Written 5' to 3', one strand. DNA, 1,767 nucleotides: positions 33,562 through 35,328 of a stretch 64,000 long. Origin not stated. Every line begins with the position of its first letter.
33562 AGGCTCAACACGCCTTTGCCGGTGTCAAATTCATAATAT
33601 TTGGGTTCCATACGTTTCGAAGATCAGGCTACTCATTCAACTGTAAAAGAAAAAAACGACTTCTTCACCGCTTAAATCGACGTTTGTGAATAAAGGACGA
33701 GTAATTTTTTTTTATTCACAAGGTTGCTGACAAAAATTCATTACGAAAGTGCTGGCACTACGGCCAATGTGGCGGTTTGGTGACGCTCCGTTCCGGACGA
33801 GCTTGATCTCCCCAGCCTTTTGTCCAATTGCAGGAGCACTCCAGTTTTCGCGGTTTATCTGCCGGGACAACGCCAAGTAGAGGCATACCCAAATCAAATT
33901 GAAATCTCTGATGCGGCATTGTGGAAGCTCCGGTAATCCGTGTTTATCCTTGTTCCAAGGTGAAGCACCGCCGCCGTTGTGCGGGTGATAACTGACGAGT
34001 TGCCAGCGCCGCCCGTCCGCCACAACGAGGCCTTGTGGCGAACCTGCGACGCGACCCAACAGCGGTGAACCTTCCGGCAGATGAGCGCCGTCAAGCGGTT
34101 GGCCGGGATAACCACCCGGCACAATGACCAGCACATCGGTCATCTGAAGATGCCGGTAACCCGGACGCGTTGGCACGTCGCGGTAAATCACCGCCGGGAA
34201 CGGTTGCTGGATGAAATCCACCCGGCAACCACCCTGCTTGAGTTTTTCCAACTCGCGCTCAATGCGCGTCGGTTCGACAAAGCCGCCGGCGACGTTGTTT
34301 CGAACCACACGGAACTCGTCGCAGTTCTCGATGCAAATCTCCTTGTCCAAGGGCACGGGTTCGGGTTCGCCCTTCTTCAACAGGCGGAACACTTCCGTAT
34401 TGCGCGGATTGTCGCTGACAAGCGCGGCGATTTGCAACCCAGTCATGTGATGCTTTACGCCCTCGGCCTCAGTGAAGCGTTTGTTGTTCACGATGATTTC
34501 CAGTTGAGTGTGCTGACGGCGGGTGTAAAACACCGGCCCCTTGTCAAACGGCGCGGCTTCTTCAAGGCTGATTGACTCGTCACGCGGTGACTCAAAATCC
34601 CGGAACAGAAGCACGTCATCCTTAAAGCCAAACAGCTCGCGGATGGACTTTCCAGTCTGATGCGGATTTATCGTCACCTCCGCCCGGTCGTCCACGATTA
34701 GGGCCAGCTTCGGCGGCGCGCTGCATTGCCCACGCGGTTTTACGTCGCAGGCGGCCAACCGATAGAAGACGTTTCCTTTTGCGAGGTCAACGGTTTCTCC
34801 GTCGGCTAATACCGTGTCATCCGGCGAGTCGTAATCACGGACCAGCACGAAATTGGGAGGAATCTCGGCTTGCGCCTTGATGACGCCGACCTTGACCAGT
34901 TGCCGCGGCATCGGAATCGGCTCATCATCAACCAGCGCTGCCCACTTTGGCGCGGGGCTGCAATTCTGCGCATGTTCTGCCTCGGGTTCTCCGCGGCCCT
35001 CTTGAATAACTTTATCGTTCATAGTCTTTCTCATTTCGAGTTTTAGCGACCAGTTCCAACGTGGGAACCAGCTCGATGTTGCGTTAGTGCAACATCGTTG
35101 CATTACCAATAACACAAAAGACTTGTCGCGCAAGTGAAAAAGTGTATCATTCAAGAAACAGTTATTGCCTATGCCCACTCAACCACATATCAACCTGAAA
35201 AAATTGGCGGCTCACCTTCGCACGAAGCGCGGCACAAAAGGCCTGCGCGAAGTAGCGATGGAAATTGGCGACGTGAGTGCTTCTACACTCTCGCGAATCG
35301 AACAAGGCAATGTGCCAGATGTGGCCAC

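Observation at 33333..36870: Low-GC island with an orphan triple-ubiquitin-like/E2-like fusion, XRE-ImmA switch and membrane protein: possible novel conflict/defence module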

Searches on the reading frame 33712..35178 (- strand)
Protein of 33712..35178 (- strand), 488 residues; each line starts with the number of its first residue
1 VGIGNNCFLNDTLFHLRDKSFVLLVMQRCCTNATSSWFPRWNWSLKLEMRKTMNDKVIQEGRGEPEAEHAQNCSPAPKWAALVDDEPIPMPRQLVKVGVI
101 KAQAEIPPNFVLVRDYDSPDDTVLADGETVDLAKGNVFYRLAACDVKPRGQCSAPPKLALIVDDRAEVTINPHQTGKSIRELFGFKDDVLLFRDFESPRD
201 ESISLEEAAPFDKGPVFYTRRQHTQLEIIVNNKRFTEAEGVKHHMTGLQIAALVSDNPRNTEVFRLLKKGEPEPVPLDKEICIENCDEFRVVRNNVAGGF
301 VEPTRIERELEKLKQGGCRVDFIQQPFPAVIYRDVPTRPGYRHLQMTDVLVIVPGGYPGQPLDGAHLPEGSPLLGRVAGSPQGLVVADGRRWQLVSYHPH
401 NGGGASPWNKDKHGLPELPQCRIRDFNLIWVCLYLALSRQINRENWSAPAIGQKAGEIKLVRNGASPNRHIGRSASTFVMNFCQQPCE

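Call 3: search_protein_families(library=pfam, proteins=[window:33712-35178:-], max_evalue=0.1)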
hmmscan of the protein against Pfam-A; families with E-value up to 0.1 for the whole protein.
window:33712-35178:- (488 aa): 2 families
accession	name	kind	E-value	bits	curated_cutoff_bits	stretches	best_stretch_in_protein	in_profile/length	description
PF14452.12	Multi_ubiq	-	1.3e-05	25.8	24.5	0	103-138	30-63/69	Multiubiquitin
PF14462.11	Prok-E2_E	-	0.0048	17.1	25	1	315-399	11-98/123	Prokaryotic E2 family E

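Call 4: search_protein_families(library=padloc, proteins=[window:33712-35178:-], max_evalue=0.1)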
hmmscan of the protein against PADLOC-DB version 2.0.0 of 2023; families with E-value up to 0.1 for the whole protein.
window:33712-35178:- (488 aa): 0 families

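Call 8: find_homologous_proteins(query=window:33712-35022:-, max_evalue=0.001)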
Query window:33712-35022:- (436 aa): 328 proteins with E <= 0.001 among 7835 candidates; the best 120 are listed.
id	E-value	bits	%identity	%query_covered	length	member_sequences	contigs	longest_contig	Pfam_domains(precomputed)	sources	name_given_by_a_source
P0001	0.0e+0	1021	100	100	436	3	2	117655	PF14452.13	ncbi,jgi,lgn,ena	ncbi:MAG: hypothetical protein ABSG80_05650 [Verrucomicrobiota bacterium]|jgi:hypothetical protein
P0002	3.1e-223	760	90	83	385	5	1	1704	PF14452.13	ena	-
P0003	2.8e-222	756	90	83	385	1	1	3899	PF14452.13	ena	-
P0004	9.6e-222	755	89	83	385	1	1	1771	PF14452.13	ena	-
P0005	4.4e-218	743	88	83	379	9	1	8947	PF14452.13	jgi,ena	-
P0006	2.0e-211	721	86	83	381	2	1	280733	-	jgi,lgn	-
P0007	3.2e-211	720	91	78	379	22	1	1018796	PF14462.12,PF14452.13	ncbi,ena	-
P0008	1.4e-208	711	83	83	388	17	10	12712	-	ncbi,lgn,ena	-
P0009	9.1e-208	709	87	80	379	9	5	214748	PF14452.13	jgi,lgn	jgi:hypothetical protein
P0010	8.9e-206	702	83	83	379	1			PF14452.13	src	-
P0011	2.1e-205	701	84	83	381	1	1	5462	-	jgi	jgi:hypothetical protein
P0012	4.6e-205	700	83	83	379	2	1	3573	PF14452.13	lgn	-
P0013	2.2e-203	694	85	80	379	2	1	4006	PF14452.13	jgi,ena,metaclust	metaclust:\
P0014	2.3e-203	694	89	78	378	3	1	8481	PF14452.13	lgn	-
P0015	3.7e-203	693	85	80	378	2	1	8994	-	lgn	-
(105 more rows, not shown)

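Call 11: find_encoding_contigs(protein=P0007, flank=8000, max_places=3)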
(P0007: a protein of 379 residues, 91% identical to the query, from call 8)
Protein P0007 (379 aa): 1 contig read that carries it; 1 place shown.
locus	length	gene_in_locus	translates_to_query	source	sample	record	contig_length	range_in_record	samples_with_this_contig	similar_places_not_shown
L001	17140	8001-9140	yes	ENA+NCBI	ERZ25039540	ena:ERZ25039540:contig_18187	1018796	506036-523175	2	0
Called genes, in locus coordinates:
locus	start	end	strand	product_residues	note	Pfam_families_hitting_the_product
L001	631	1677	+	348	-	PF02661:Fic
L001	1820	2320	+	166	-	PF06414:Zeta_toxin (faint), PF13671:AAA_33 (weak)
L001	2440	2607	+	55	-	-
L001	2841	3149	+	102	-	PF14076:DUF4258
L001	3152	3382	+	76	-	PF15731:MqsA_antitoxin (weak)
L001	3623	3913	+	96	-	-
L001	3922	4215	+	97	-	-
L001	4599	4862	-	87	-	PF24732:ParE_like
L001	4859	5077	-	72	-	PF10047:DUF2281 (weak)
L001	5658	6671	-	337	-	-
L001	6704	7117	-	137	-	-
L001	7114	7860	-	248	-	-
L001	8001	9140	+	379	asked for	PF14452:Multi_ubiq (faint), PF14462:Prok-E2_E (faint)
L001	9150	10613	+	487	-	PF00899:ThiF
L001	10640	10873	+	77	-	-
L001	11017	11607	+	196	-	PF20432:Xre-like-HTH, PF09722:Xre_MbcA_ParS_C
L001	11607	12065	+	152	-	PF08808:RES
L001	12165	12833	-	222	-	PF12225:DUF5981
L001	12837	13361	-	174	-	PF02662:FlpD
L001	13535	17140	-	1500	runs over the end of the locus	PF12831:FAD_oxidored (weak), PF14691:Fer4_20, PF07992:Pyr_redox_2, PF13450:NAD_binding_8 (weak), PF13738:Pyr_redox_3, PF07992:Pyr_redox_2, PF12831:FAD_oxidored, PF13450:NAD_binding_8, +18 more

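Call 12: find_encoding_contigs(protein=P0006, flank=8000, max_places=3)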
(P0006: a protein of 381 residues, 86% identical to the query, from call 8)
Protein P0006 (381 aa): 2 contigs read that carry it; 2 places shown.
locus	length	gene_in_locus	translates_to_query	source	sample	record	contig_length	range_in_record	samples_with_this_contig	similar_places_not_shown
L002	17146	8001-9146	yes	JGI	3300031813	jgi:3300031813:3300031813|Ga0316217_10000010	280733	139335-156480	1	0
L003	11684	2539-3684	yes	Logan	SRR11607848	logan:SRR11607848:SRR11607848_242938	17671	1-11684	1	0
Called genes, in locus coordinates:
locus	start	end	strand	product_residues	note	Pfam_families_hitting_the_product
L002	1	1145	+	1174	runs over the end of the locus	PF00271:Helicase_C (weak)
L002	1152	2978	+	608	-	PF09369:MZB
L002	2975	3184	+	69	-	-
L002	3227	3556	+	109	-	PF01527:HTH_Tnp_1 (weak), PF13518:HTH_28 (weak)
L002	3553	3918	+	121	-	PF05717:TnpB_IS66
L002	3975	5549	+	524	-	PF13007:LZ_Tnp_IS66, PF03050:DDE_Tnp_IS66, PF13817:DDE_Tnp_IS66_C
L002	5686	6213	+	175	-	PF13091:PLDc_2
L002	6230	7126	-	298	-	-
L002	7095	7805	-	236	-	PF04542:Sigma70_r2 (weak)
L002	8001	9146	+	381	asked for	-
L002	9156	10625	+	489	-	PF00899:ThiF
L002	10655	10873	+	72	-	-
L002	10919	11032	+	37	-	-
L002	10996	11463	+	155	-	PF18982:JetA (weak)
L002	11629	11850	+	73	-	-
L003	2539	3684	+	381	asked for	-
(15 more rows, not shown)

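Call 14: find_related_loci(query=A1, collection=genome_contigs, flank=8000)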
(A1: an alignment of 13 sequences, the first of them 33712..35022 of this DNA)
Query A1 (436 aa) in genome_contigs; peptide patterns used: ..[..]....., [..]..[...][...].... (x = any residue, [..] = any of these).
129 stretches matched a pattern; 70 encode a relative of the query (tblastn E <= 1e-3); 68 distinct loci.
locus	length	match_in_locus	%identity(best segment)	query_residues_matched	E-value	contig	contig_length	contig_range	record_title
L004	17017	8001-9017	91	25-363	0e+0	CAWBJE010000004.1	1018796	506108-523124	MAG: uncultured Verrucomicrobiae bacterium isolate MFD05512.bin.2.123 genome assembly, contig: contig_18187, whole genom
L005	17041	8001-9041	88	16-363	0e+0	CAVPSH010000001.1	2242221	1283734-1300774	MAG: uncultured bacterium isolate MFD00031.bin.2.149 genome assembly, contig: contig_17968, whole genome shotgun sequenc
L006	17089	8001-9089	88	1-363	0e+0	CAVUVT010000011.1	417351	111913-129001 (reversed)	MAG: uncultured Verrucomicrobiae bacterium isolate MFD05580.bin.2.12 genome assembly, contig: contig_35703, whole genome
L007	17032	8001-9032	74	18-363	1e-170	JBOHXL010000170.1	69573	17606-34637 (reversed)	MAG: Chthoniobacterales bacterium isolate TC-S_metabat2.bin.113_sub k127_3684715, whole genome shotgun sequence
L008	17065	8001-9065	71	7-363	3e-168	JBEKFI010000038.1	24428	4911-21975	MAG: Verrucomicrobiia bacterium isolate SPRUCE 226 SPRUCE_226_38, whole genome shotgun sequence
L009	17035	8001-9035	70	18-363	2e-158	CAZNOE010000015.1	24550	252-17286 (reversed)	MAG TPA_asm: uncultured Bifidobacteriaceae bacterium isolate SRP119689_co1_68 genome assembly, contig: NODE_2607_length_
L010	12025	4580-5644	68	8-363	4e-158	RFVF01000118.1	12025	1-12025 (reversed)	MAG: Proteobacteria bacterium isolate WB5_2B_004 contig_100_117, whole genome shotgun sequence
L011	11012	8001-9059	68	10-363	7e-158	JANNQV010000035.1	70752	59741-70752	MAG: Armatimonadota bacterium isolate SOY_31_metabat_409 SOY_31_k141_876087, whole genome shotgun sequence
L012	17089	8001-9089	89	1-363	0e+0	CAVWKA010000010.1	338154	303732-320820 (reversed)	MAG: uncultured Verrucomicrobiae bacterium isolate MFD05512.bin.2.55 genome assembly, contig: contig_2286, whole genome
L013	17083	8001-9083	85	1-363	2e-156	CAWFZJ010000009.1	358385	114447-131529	MAG: uncultured Verrucomicrobiae bacterium isolate MFD05379.bin.3.52 genome assembly, contig: contig_1131, whole genome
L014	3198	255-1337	61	1-363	1e-150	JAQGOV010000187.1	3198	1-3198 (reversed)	MAG: Verrucomicrobiales bacterium isolate RYN_622 scaffold_6539981, whole genome shotgun sequence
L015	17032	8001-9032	55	15-363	7e-121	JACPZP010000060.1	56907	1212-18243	MAG: Planctomycetota bacterium isolate NC_groundwater_892_Pr1_S2p5_60_19 Montesol18_S2p5_coassembly_scaffold_317717, who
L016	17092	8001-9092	53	1-363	3e-119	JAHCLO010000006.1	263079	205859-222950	MAG: Verrucomicrobiia bacterium isolate TGS_VER2 VER2_6, whole genome shotgun sequence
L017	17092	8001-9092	53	1-363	1e-118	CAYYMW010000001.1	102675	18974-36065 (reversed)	MAG TPA_asm: uncultured Verrucomicrobiota bacterium isolate binchicken_co269_135 genome assembly, contig: NODE_201_lengt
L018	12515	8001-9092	52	1-363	3e-118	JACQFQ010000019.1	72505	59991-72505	MAG: Verrucomicrobia bacterium isolate NC_groundwater_1051_Pr1_S-0.65um_63_17 Montesol18_Sp65_coassembly_scaffold_302582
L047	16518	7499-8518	52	21-363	3e-100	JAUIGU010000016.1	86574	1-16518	MAG: Phycisphaerae bacterium isolate Co_bin.173 NODE_2440_length_86574_cov_1.832290, whole genome shotgun sequence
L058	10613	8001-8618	41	16-221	3e-38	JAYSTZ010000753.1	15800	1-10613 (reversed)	MAG: Verrucomicrobiaceae bacterium isolate GFS_12560 GFS_12560_752, whole genome shotgun sequence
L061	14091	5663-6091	49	26-168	5e-36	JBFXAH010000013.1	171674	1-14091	MAG: Pirellulales bacterium isolate CA_2019_TPBS_206 NODE_780_length_171674_cov_12.073222_TPBS, whole genome shotgun seq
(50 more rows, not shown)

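Call 15: find_encoding_contigs(protein=P0001, flank=10000, max_places=4)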
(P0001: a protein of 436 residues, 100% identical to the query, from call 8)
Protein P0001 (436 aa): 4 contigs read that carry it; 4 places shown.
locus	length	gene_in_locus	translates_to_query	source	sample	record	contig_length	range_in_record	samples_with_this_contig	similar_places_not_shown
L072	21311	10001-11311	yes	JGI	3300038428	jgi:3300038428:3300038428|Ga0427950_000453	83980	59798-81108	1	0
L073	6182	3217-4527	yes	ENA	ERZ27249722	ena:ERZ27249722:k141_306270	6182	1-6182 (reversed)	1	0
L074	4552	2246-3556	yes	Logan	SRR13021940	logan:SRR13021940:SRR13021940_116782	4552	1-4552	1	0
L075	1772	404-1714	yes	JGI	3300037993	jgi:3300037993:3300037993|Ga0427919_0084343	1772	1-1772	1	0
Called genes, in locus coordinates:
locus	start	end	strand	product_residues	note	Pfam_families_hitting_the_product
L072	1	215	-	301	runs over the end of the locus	PF02219:MTHFR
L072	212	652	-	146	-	PF02662:FlpD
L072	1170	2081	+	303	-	PF00126:HTH_1, PF03466:LysR_substrate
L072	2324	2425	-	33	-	-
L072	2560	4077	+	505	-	PF01645:Glu_synthase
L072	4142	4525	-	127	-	-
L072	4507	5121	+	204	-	-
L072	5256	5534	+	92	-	PF00313:CSD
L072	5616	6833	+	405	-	PF04055:Radical_SAM, PF06969:HemN_C (weak)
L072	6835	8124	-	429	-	PF00083:Sugar_tr, PF07690:MFS_1, PF12832:MFS_1_like, PF13347:MFS_2, PF05977:MFS_3, PF07690:MFS_1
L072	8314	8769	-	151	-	-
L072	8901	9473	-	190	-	PF06114:Peptidase_M78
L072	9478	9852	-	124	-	PF13560:HTH_31 (weak), PF01381:HTH_3 (weak)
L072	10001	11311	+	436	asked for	PF14452:Multi_ubiq (faint)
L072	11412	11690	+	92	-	-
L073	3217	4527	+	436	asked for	PF14452:Multi_ubiq (faint)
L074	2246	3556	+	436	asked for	PF14452:Multi_ubiq (faint)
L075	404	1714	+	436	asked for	PF14452:Multi_ubiq (faint)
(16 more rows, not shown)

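Call 29: search_protein_families(library=pfam, proteins=[L001:9150-10613:+, L001:10640-10873:+, L001:7114-7860:-, L001:6704-7117:-, L001:5658-6671:-, L005:10782-11051:+, L005:7083-7802:-, L005:6251-7222:-], max_evalue=1)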
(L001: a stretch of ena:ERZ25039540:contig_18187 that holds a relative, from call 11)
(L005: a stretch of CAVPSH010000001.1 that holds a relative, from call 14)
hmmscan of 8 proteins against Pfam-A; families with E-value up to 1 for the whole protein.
L001:9150-10613:+ (487 aa): 1 family
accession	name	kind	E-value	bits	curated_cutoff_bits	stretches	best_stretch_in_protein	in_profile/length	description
PF00899.27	ThiF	-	5.2e-28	98.2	28.1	1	200-463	13-237/238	ThiF family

L001:10640-10873:+ (77 aa): 1 family
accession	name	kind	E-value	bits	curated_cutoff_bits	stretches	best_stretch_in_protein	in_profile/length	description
PF24119.1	DUF7393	-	0.074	13.2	27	1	15-32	20-37/48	Domain of unknown function (DUF7393)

L001:7114-7860:- (248 aa): 3 families
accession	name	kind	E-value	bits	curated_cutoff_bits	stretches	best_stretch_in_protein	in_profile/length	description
PF04542.20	Sigma70_r2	-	0.0017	18.5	24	1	66-108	26-68/71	Sigma-70 region 2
PF07707.21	BACK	-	0.034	14.6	20.9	1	177-227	14-65/103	BTB And C-terminal Kelch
PF00620.32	RhoGAP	-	0.13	12.6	24.5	1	149-197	76-124/148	RhoGAP domain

L001:6704-7117:- (137 aa): 1 family
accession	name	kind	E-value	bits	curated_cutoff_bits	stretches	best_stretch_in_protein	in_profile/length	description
PF21737.2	DUF6865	-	0.019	15.3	23.2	1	2-49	3-50/71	Family of unknown function (DUF6865)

L001:5658-6671:- (337 aa): 0 families

L005:10782-11051:+ (89 aa): 0 families

L005:7083-7802:- (239 aa): 3 families
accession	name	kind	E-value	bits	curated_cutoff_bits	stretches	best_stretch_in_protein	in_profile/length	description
PF04542.20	Sigma70_r2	-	3.1e-08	33.7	24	1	41-119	1-68/71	Sigma-70 region 2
PF13202.12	EF-hand_5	-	0.064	13.2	25.9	1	86-97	11-22/25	EF hand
PF08281.18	Sigma70_r4_2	-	0.19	11.8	25.7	0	155-172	3-20/54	Sigma-70, region 4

L005:6251-7222:- (323 aa): 2 families
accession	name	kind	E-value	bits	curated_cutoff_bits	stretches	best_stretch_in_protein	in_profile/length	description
PF06877.16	RraB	-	0.013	16.4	23.3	0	97-141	5-49/102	Regulator of ribonuclease activity B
PF15367.11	CABS1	-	0.044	13.3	27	1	100-138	6-44/397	Calcium-binding and spermatid-specific protein 1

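Call 30: search_solved_structures(query=window:33712-35022:-, max_evalue=0.01, show_alignments=2)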
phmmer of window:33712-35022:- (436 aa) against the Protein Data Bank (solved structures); distinct sequences matched with E-value up to 0.01: 0.

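Call 33: search_solved_structures(query=A2, max_evalue=1, show_alignments=3)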
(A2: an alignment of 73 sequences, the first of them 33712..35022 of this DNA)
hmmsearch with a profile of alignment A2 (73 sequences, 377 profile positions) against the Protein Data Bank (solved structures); distinct sequences matched with E-value up to 1: 2.
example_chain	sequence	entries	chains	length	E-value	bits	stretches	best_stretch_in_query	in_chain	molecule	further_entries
8esq_s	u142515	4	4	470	0.51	12.3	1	7-81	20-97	GTPase grn1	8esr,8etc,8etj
6m8m_A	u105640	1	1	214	0.55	12.2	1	137-221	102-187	Putative large adhesion protein (Lap) involved in biofilm formation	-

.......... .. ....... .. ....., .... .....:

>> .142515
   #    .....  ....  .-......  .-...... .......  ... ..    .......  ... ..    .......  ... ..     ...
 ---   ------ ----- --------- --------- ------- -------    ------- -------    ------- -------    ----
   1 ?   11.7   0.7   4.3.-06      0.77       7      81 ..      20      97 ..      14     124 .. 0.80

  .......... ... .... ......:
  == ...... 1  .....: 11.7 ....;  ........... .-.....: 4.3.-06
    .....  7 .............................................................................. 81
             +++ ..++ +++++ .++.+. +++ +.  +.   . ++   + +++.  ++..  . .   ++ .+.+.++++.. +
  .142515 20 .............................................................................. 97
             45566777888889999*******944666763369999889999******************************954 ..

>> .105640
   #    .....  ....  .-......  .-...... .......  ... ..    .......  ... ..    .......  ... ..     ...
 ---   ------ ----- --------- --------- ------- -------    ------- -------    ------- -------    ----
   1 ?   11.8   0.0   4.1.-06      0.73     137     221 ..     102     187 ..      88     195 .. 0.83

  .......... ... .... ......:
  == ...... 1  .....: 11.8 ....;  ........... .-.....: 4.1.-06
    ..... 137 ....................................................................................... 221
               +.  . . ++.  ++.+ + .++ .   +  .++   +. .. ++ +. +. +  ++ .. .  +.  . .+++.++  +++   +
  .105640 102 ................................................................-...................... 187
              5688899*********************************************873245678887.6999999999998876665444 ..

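Call 34: search_solved_structures(query=L001:9150-10613:+, max_evalue=0.01, show_alignments=1)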
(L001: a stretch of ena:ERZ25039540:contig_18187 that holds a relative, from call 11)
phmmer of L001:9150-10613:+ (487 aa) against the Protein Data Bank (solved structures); distinct sequences matched with E-value up to 0.01: 24.
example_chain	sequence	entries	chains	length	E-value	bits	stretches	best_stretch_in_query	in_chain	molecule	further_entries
1jw9_B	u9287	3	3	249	4.1e-11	45.6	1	204-364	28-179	MOLYBDOPTERIN BIOSYNTHESIS MOEB PROTEIN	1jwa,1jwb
1zfn_A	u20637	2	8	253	4.8e-11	45.3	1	201-316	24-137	Adenylyltransferase thiF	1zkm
1zud_1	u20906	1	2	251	5e-11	45.3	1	201-316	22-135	Adenylyltransferase thiF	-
9eav_A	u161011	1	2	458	5.8e-10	41.8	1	209-334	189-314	Citrobacter BubCD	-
9ea5_A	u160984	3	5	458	5.8e-10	41.8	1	209-334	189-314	Citrobacter BubCD | Citrobacter BubCD D104A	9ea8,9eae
9ea4_A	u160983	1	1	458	6.4e-10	41.7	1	209-334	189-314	Citrobacter BubCD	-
8ide_A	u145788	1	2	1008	1.4e-09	40.5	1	189-338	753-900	N(6)-L-threonylcarbamoyladenine synthase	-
6yub_B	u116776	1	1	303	7.4e-08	34.8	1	200-330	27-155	Adenylyltransferase and sulfurtransferase uba4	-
6z6s_DDD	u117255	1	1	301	8.1e-08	34.7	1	200-330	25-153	Adenylyltransferase and sulfurtransferase uba4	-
6yuc_D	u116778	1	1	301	8.1e-08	34.7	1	200-330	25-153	Adenylyltransferase and sulfurtransferase uba4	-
6yub_A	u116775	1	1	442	1.7e-07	33.6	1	200-329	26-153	Adenylyltransferase and sulfurtransferase uba4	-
4d7a_A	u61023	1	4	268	2.3e-06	29.9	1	195-328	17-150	TRNA THREONYLCARBAMOYLADENOSINE DEHYDRATASE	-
4yed_A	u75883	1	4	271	2.3e-06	29.9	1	195-328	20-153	tRNA threonylcarbamoyladenosine dehydratase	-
4d79_A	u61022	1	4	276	2.5e-06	29.8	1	195-328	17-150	TRNA THREONYLCARBAMOYLADENOSINE DEHYDRATASE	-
4rdh_A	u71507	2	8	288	2.7e-06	29.7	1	195-328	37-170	tRNA threonylcarbamoyladenosine dehydratase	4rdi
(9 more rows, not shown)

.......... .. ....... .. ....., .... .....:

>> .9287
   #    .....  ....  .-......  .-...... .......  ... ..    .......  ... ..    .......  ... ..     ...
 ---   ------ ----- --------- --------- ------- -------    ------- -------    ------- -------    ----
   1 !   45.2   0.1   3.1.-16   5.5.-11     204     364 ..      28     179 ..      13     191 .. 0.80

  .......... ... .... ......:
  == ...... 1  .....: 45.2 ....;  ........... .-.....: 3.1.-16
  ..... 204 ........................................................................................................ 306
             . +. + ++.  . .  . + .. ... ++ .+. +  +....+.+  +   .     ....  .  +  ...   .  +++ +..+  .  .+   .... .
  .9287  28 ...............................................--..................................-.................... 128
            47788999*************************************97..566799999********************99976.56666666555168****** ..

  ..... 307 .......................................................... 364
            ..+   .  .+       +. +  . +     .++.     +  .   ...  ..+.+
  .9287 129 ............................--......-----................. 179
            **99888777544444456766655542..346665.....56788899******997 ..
